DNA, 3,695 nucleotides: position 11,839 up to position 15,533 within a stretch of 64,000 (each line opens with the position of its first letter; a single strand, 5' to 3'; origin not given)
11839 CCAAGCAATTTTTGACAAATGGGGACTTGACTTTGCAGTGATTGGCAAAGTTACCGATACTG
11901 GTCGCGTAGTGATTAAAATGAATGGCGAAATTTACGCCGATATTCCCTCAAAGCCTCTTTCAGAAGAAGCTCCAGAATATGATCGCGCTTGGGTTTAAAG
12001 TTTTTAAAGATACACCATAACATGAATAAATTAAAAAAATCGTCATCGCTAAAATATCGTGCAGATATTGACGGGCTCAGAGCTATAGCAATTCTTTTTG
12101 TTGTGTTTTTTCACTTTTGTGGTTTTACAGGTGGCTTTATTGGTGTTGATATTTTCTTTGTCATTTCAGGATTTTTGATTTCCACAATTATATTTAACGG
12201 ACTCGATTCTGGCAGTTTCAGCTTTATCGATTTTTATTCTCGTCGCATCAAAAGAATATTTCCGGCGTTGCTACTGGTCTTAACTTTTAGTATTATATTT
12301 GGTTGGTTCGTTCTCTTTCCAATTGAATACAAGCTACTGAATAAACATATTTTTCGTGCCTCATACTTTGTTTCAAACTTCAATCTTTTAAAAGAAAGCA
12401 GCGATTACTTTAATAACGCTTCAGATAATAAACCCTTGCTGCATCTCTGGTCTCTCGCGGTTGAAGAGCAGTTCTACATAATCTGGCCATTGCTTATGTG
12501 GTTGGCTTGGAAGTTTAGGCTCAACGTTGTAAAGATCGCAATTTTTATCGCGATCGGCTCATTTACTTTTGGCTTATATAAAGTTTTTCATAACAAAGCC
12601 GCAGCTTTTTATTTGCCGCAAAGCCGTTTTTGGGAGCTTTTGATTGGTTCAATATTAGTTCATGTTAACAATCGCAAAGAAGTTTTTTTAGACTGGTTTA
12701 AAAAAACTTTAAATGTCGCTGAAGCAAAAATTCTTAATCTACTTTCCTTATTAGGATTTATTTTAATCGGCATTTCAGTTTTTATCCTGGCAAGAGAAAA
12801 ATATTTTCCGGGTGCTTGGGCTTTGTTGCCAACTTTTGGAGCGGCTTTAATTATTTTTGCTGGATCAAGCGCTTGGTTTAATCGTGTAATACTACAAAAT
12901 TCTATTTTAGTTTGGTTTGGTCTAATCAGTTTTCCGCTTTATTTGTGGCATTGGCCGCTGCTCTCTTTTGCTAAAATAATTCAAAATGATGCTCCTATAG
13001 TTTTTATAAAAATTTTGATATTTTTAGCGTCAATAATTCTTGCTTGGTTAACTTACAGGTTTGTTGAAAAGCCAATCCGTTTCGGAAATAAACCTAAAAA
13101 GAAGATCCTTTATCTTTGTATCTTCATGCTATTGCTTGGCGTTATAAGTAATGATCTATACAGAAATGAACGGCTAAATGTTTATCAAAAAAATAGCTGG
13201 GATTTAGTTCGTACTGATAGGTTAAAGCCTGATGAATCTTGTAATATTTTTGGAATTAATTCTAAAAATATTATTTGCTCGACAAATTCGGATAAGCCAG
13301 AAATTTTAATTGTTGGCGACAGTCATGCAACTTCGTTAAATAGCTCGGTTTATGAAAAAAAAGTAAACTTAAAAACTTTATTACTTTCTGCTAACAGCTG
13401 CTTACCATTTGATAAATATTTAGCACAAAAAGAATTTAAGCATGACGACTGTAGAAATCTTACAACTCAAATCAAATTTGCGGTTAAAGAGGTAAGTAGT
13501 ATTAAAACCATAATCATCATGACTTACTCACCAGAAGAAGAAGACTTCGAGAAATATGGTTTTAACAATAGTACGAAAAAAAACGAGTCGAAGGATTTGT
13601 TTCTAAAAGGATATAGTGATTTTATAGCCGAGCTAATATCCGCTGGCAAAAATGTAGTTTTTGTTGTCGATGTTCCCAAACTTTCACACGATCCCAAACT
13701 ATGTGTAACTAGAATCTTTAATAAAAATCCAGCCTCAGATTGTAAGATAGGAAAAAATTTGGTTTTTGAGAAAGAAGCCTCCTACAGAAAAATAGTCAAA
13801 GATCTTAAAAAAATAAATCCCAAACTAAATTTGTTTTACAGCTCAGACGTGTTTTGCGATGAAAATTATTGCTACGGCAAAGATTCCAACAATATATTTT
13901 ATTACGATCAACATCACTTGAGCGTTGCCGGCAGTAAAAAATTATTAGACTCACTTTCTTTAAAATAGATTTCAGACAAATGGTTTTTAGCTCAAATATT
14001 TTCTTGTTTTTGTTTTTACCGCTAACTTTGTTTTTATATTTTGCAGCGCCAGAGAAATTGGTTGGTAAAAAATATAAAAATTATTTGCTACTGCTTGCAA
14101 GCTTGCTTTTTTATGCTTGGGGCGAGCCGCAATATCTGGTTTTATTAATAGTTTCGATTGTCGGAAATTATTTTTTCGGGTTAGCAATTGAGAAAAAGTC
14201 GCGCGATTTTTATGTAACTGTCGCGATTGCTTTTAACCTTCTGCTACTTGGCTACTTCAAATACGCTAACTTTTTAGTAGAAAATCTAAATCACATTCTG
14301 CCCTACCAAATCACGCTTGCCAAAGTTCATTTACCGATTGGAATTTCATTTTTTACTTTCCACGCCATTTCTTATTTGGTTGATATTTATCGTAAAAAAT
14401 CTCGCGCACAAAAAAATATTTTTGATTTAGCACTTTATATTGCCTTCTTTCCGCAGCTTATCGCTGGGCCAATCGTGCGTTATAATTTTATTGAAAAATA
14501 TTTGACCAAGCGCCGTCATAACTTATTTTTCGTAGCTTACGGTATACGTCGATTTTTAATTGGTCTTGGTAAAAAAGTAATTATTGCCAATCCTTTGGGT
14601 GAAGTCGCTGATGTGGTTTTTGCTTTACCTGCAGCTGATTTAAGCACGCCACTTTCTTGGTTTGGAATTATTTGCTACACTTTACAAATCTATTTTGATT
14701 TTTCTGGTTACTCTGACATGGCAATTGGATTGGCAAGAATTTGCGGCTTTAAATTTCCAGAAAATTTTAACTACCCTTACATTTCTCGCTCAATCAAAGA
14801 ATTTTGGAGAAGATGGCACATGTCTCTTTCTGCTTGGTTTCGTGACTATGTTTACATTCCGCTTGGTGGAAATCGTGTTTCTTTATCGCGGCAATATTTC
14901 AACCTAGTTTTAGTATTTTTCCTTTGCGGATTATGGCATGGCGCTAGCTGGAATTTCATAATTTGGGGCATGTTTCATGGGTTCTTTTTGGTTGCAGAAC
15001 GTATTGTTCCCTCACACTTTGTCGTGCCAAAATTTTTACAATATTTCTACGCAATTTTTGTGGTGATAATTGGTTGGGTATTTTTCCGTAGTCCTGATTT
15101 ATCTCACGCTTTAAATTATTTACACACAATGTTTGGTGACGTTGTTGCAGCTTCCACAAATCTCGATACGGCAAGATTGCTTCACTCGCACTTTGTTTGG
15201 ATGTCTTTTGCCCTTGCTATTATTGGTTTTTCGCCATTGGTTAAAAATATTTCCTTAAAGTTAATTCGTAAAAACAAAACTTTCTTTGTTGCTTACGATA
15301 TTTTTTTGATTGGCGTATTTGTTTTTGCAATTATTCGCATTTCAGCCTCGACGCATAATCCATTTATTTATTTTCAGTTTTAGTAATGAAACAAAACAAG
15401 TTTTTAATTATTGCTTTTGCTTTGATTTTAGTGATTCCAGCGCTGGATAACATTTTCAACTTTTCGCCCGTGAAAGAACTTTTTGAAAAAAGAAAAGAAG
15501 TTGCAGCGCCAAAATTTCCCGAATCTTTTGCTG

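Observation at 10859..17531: purL split at its interdomain linker by a 4.5-kb same-strand gene cassette, with both halves intact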

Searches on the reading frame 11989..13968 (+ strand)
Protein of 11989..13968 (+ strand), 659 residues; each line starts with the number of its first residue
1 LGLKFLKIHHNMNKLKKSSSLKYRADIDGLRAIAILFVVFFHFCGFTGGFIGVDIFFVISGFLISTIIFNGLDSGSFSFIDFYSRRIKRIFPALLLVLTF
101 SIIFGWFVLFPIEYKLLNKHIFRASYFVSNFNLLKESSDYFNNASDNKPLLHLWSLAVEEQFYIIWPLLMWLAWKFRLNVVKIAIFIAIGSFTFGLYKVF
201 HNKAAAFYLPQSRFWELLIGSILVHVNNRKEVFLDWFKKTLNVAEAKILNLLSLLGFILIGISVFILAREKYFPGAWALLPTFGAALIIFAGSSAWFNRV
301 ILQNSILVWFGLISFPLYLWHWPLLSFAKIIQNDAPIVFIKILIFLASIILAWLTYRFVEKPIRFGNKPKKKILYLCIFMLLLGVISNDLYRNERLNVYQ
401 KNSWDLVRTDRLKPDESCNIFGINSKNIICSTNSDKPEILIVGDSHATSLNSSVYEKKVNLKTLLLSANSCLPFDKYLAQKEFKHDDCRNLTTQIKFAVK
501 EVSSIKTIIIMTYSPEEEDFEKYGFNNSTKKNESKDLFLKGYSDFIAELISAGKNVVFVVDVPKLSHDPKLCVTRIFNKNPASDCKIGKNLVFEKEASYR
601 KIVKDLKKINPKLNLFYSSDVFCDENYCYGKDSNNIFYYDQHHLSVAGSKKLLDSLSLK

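Call 3: search_protein_families(library=pfam, proteins=[window:11989-13968:+])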
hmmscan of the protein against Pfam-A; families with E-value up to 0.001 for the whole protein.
window:11989-13968:+ (659 aa): 2 families
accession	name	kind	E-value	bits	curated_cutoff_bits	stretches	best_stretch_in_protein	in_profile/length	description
PF19040.6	SGNH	-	2.2e-32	113.2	27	1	428-652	12-242/248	SGNH domain (fused to AT3 domains)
PF01757.29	Acyl_transf_3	-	5.3e-31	108.3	31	1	25-357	2-326/326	Acyltransferase domain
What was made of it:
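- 12022..13968 (+): Cargo gene 1: a fused AT3 acyltransferase + SGNH domain protein (by recollection OafA/OatA-like, not tested here). It is present in only some relatives. Call 3 (PF01757 + PF19040).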

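Call 4: search_protein_families(library=ncbifam, proteins=[window:11989-13968:+])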
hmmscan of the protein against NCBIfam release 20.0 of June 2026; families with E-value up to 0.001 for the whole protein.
window:11989-13968:+ (659 aa): 1 family
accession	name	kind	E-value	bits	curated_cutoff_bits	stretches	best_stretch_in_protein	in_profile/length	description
NF058601.1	ActlTfSucTMsmeg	equivalog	1.1e-47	162.9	1275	1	16-371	24-388/723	acetyltransferase SucT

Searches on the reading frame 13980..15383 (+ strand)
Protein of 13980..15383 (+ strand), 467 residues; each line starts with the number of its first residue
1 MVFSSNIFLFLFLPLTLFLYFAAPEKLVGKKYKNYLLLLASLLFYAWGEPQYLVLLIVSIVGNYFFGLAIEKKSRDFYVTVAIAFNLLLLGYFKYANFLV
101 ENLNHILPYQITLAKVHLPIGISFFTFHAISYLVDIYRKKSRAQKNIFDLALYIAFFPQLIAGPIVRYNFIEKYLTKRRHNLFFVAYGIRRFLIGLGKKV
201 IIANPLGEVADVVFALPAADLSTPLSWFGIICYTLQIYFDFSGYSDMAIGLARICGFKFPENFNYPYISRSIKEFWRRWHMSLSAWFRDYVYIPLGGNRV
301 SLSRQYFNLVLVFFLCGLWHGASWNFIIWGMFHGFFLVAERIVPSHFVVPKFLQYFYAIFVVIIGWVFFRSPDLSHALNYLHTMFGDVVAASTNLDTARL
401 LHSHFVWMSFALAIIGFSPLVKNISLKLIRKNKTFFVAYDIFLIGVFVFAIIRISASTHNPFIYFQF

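Call 3: search_protein_families(library=pfam, proteins=[window:13980-15383:+])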
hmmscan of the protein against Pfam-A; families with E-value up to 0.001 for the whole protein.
window:13980-15383:+ (467 aa): 2 families
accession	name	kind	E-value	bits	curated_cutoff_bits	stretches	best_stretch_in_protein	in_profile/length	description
PF03062.24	MBOAT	-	2.5e-31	109.7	27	1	145-364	79-320/337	MBOAT, membrane-bound O-acyltransferase family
PF13813.11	MBOAT_2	-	1.3e-06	29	25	1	260-322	2-66/85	Membrane bound O-acyl transferase family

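Call 4: search_protein_families(library=ncbifam, proteins=[window:13980-15383:+])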
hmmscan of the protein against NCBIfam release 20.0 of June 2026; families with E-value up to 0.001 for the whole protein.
window:13980-15383:+ (467 aa): 1 family
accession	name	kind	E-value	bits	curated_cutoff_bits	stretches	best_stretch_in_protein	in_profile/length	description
TIGR04091.1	LTA_dltB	equivalog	6.7e-49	167.1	375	1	12-340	9-338/380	D-alanyl-lipoteichoic acid biosynthesis protein DltB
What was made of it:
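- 13980..15383 (+): Cargo gene 2: an MBOAT membrane O-acyltransferase (best NCBIfam hit is the DltB model, below its cut-off). Calls 3, 4.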
